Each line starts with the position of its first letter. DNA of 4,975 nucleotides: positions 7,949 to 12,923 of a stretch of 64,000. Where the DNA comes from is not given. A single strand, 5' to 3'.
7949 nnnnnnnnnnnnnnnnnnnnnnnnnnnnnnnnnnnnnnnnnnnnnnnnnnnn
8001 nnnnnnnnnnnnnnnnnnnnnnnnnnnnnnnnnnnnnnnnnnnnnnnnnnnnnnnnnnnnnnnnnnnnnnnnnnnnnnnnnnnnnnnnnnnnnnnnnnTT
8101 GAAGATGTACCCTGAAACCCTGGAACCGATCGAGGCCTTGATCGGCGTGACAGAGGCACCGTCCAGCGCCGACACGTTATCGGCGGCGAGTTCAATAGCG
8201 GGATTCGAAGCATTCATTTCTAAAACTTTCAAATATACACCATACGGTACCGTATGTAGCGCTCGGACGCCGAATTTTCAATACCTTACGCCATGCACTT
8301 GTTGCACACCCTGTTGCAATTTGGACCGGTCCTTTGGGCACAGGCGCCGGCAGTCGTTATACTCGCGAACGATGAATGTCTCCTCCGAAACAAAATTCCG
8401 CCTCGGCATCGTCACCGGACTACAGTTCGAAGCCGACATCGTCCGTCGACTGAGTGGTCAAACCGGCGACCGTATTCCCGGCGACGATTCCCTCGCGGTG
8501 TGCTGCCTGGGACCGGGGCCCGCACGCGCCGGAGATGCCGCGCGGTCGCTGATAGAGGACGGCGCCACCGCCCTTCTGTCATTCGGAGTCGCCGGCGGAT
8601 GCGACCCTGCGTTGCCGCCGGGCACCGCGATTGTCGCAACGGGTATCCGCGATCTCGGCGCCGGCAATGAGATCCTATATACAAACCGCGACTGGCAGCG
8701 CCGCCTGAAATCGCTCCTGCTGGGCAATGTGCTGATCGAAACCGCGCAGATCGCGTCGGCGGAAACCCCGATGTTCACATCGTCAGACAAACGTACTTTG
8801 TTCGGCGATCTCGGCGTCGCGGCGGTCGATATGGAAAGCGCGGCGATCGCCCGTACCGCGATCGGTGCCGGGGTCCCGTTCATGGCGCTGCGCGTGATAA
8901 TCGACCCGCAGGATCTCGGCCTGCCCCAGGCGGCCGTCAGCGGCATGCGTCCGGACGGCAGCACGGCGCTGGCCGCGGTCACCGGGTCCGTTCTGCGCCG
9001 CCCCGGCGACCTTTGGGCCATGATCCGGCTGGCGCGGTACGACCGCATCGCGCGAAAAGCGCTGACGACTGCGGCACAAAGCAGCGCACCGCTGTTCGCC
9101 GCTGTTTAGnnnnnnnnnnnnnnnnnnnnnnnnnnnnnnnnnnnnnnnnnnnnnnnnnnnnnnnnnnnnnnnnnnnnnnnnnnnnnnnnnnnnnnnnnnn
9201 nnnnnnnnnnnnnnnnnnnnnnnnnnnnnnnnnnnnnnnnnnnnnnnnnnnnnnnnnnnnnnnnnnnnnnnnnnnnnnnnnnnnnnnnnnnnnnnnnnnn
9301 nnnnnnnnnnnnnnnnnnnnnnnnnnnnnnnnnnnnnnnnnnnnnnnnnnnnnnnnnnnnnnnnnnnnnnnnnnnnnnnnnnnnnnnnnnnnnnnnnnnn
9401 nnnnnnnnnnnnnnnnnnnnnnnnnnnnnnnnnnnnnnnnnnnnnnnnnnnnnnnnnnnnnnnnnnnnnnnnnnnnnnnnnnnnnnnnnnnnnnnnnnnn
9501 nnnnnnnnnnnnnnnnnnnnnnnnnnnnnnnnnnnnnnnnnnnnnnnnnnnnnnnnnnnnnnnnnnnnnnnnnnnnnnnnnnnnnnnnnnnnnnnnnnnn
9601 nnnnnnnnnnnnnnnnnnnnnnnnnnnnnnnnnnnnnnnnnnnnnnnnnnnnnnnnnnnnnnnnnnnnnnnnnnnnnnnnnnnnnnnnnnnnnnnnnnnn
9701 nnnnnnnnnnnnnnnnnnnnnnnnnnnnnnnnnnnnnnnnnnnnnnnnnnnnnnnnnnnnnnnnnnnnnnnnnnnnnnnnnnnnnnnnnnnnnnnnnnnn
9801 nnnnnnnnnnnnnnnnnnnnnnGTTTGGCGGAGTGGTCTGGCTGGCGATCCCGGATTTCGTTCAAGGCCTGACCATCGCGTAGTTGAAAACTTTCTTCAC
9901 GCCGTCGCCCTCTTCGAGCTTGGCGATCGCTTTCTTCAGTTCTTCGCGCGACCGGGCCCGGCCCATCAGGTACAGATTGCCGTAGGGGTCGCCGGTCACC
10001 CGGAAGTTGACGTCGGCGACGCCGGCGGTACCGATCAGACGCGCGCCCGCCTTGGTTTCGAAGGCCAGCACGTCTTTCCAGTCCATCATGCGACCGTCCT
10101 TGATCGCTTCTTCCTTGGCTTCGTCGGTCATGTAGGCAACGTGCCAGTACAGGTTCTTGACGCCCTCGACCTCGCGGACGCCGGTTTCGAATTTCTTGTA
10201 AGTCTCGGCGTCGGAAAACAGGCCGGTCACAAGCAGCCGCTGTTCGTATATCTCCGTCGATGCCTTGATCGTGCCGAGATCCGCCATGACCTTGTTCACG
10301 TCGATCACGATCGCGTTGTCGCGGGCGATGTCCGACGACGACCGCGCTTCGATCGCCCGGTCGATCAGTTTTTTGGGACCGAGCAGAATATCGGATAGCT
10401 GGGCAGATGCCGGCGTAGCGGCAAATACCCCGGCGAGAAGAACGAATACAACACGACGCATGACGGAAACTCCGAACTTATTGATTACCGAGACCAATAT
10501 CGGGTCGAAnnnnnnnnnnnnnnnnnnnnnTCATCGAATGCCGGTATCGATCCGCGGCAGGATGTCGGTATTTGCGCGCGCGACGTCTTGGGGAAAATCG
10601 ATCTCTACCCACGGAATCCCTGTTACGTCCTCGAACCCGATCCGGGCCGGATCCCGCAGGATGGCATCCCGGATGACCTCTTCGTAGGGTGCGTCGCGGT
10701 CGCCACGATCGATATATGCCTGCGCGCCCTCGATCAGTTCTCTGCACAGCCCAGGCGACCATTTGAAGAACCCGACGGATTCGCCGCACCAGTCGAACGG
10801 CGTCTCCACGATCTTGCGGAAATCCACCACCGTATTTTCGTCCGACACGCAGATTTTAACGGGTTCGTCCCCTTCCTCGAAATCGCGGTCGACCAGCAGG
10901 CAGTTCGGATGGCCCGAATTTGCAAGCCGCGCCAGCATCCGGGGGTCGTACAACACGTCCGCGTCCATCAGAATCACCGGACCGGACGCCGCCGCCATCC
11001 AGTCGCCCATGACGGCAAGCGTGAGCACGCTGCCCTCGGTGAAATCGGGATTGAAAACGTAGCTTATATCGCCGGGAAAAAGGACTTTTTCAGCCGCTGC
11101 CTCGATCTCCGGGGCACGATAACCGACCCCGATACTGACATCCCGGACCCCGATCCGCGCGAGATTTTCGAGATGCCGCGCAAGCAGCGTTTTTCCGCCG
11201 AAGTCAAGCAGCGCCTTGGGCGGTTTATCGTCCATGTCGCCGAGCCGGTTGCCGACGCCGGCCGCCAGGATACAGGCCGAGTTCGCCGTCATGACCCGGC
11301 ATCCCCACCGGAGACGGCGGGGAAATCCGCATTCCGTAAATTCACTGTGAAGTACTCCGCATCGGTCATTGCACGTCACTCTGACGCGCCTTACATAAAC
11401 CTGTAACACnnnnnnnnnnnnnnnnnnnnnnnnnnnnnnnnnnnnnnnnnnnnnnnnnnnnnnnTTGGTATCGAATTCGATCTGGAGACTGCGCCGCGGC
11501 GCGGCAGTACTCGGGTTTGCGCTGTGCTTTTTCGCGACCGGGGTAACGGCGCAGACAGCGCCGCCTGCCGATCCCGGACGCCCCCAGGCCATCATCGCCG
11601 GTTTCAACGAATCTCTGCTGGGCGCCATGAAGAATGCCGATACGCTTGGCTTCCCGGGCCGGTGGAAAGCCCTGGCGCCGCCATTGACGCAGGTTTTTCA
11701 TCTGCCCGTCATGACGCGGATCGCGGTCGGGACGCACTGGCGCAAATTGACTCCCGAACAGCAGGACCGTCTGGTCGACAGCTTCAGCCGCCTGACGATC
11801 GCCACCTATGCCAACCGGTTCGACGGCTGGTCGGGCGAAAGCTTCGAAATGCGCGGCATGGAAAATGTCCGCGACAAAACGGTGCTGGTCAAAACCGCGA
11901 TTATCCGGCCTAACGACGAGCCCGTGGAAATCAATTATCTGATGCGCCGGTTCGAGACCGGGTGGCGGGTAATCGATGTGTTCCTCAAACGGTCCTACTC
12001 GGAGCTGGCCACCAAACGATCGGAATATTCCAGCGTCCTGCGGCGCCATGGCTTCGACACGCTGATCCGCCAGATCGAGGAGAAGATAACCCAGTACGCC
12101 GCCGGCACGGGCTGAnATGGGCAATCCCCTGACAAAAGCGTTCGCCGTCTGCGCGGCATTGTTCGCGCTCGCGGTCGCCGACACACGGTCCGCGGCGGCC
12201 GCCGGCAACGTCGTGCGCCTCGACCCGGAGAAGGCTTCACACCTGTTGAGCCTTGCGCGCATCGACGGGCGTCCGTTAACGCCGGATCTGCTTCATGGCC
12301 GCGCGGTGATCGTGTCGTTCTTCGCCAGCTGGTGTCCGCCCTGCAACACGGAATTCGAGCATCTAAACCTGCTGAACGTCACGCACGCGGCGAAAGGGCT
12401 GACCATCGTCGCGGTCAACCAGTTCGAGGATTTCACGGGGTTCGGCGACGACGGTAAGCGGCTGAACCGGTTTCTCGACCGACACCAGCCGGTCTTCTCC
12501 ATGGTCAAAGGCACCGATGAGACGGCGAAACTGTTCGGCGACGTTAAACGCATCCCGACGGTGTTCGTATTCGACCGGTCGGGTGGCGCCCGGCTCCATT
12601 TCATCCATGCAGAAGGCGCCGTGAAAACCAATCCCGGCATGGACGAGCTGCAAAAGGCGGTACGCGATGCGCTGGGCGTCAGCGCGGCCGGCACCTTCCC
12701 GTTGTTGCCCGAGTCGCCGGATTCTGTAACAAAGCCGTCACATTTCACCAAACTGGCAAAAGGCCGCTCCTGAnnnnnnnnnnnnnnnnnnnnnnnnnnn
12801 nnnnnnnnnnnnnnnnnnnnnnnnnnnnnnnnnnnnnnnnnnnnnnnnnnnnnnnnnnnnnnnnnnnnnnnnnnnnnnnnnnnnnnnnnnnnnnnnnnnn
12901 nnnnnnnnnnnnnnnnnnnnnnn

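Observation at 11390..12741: Two Pho-box-like motifs in front of hpnM and pepM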

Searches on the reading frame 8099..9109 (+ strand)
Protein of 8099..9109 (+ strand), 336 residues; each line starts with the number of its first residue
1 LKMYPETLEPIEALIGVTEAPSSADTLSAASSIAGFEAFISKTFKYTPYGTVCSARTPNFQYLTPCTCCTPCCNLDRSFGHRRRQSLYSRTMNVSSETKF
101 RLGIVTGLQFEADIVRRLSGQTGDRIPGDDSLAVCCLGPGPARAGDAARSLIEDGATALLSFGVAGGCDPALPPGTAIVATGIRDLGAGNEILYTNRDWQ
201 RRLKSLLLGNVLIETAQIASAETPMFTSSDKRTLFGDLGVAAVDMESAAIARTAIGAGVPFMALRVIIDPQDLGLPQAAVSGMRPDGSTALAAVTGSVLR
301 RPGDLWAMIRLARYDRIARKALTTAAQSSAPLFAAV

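Call 5: search_protein_families(library=pfam, proteins=[window:8099-9109:+])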
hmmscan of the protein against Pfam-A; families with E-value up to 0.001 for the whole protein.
window:8099-9109:+ (336 aa): 1 family
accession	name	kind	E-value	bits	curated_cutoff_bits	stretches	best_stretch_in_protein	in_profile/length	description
PF01048.26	PNP_UDP_1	-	9.9e-19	68.1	25.1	1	131-296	43-229/233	Phosphorylase superfamily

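Call 32: search_protein_families(library=ncbifam, proteins=[window:8099-9109:+], max_evalue=0.00001)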
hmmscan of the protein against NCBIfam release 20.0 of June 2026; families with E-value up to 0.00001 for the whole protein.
window:8099-9109:+ (336 aa): 4 families
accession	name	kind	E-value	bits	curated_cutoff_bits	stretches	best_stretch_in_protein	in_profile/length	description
TIGR03468.1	HpnG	hypoth_equivalog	3.6e-52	177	187.1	1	121-324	11-211/212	hopanoid-associated phosphorylase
NF005476.0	PRK07077.1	equivalog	1.2e-38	132.8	215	1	101-325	11-227/243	phosphorylase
TIGR03664.1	fut_nucase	equivalog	4.4e-08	33.1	124.7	0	211-267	143-199/228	futalosine hydrolase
NF004079.0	PRK05584.1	equivalog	7.5e-08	32.2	169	0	216-271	144-200/232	5'-methylthioadenosine/adenosylhomocysteine nucleosidase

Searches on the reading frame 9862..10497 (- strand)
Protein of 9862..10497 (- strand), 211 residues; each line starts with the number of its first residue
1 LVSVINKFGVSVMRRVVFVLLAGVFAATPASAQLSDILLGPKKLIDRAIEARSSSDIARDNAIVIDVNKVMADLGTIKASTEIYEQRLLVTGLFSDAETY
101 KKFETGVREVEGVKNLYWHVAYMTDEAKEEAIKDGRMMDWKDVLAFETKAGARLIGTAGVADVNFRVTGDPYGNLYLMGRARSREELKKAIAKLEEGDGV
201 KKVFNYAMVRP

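Call 5: search_protein_families(library=pfam, proteins=[window:9862-10497:-])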
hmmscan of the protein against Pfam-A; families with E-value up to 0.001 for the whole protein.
window:9862-10497:- (211 aa): 1 family
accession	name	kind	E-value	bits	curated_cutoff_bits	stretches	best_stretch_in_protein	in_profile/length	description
PF04972.22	BON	-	6.5e-06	26.8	27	1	147-205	6-63/69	BON domain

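Call 32: search_protein_families(library=ncbifam, proteins=[window:9862-10497:-], max_evalue=0.00001)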
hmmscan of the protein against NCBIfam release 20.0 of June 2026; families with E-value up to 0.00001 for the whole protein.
window:9862-10497:- (211 aa): 0 families

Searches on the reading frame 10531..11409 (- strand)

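Call 5: search_protein_families(library=pfam, proteins=[window:10531-11409:-])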
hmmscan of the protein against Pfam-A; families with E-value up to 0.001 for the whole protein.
window:10531-11409:- (292 aa): 2 families
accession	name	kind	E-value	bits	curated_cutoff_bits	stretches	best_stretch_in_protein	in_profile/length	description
PF12804.13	NTP_transf_3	-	1.3e-13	51.9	27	1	45-184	1-131/160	MobA-like NTP transferase domain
PF00483.29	NTP_transferase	-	9e-05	22.6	21.2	1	45-157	2-116/245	Nucleotidyl transferase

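Call 32: search_protein_families(library=ncbifam, proteins=[window:10531-11292:-], max_evalue=0.00001)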
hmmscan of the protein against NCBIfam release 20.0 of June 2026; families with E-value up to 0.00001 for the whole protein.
window:10531-11292:- (253 aa): 11 families
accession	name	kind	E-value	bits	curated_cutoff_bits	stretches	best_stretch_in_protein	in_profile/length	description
NF041135.1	IPPtranDIPPsyn_Thcocales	equivalog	8.5e-15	54.7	580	1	5-244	2-217/419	bifunctional L-myo-inositol-1-phosphate cytidylyltransferase/CDP-L-myo-inositol myo-inositolphosphotransferase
TIGR03992.1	Arch_glmU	subfamily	3.3e-12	46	292.1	1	5-135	2-128/393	bifunctional sugar-1-phosphate nucleotidylyltransferase/acetyltransferase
NF041313.1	UDPGP_AglF_Halo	equivalog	1.1e-11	44.7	400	1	6-181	3-177/234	UTP--glucose-1-phosphate uridylyltransferase AglF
NF045665.1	NTPtran_DVU1551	equivalog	7.9e-11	41.6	315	1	5-87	2-75/359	DVU_1551 family NTP transferase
NF045761.1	NAMPUrTaseMurU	equivalog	9.1e-11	42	250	1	6-80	3-78/226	N-acetylmuramate alpha-1-phosphate uridylyltransferase MurU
NF038362.1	Sden_1164_fam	equivalog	1.3e-09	37.9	300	1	4-154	2-156/266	Sden_1164 family protein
NF045782.1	NicBOxredNboR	equivalog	6.5e-08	32.5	260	1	4-90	9-87/206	nicotine blue oxidoreductase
TIGR03310.1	matur_MocA_YgfJ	equivalog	2.6e-07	30.8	186.45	1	5-112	1-99/188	molybdenum cofactor cytidylyltransferase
NF045697.1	MurNAcPUrMurU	equivalog_domain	4.1e-07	29.6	370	1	8-65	2-59/229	N-acetylmuramate alpha-1-phosphate uridylyltransferase MurU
TIGR01208.1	rmlA_long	equivalog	4.8e-06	25.7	320.25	0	6-80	2-78/353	glucose-1-phosphate thymidylyltransferase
NF010932.0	PRK14352.1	equivalog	8.7e-06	24.6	611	0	4-125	7-124/488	bifunctional UDP-N-acetylglucosamine diphosphorylase/glucosamine-1-phosphate N-acetyltransferase GlmU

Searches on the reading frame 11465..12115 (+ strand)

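Call 5: search_protein_families(library=pfam, proteins=[window:11465-12115:+])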
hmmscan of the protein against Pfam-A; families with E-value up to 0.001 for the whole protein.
window:11465-12115:+ (216 aa): 1 family
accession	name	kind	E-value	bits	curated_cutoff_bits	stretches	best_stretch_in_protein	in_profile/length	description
PF05494.18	MlaC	-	3e-36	125.2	26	1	64-205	23-165/166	MlaC protein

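Call 32: search_protein_families(library=ncbifam, proteins=[window:11465-12115:+], max_evalue=0.00001)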
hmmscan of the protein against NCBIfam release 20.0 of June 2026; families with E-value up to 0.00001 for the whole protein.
window:11465-12115:+ (216 aa): 2 families
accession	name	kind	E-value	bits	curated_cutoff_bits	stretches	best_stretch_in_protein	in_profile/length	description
TIGR03481.1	HpnM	hypoth_equivalog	9.5e-56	188.3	160.1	1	29-212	17-199/200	hopanoid biosynthesis associated membrane protein HpnM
NF011697.0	PRK15117.1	equivalog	4.1e-10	39.8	195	1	86-208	76-201/211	phospholipid-binding protein MlaC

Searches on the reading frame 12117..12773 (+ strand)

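Call 5: search_protein_families(library=pfam, proteins=[window:12117-12773:+])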
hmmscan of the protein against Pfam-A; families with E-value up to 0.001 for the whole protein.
window:12117-12773:+ (218 aa): 4 families
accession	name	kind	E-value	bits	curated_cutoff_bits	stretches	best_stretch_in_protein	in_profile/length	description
PF08534.16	Redoxin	-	2.7e-11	43.9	26.6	1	49-156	16-126/148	Redoxin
PF00578.27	AhpC-TSA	-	2.4e-10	40.9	26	1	48-156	12-119/124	AhpC/TSA family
PF13905.12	Thioredoxin_8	-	1.5e-06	28.8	27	1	62-156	2-92/94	Thioredoxin-like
PF00255.25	GSHPx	-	0.00024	21.1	27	1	45-131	5-91/108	Glutathione peroxidase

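Call 32: search_protein_families(library=ncbifam, proteins=[window:12117-12773:+], max_evalue=0.00001)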
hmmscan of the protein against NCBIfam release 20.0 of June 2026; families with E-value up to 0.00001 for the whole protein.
window:12117-12773:+ (218 aa): 4 families
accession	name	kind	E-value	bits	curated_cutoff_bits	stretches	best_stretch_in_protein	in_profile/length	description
NF002854.0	PRK03147.1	subfamily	1.5e-11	44.5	170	1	41-157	42-151/176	thiol-disulfide oxidoreductase ResA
NF047696.1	ThlDiSintTplARhiz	equivalog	4.2e-09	36.5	230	1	29-146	62-175/219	thiol:disulfide interchange protein TlpA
TIGR00385.1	dsbE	subfamily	6.1e-08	32.4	123.15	1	58-157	59-149/173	DsbE family thiol:disulfide interchange protein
NF041202.1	StoA_CxxC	exception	2.6e-07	30.7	210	1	60-156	51-142/163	endospore biogenesis thiol-disulfide oxidoreductase StoA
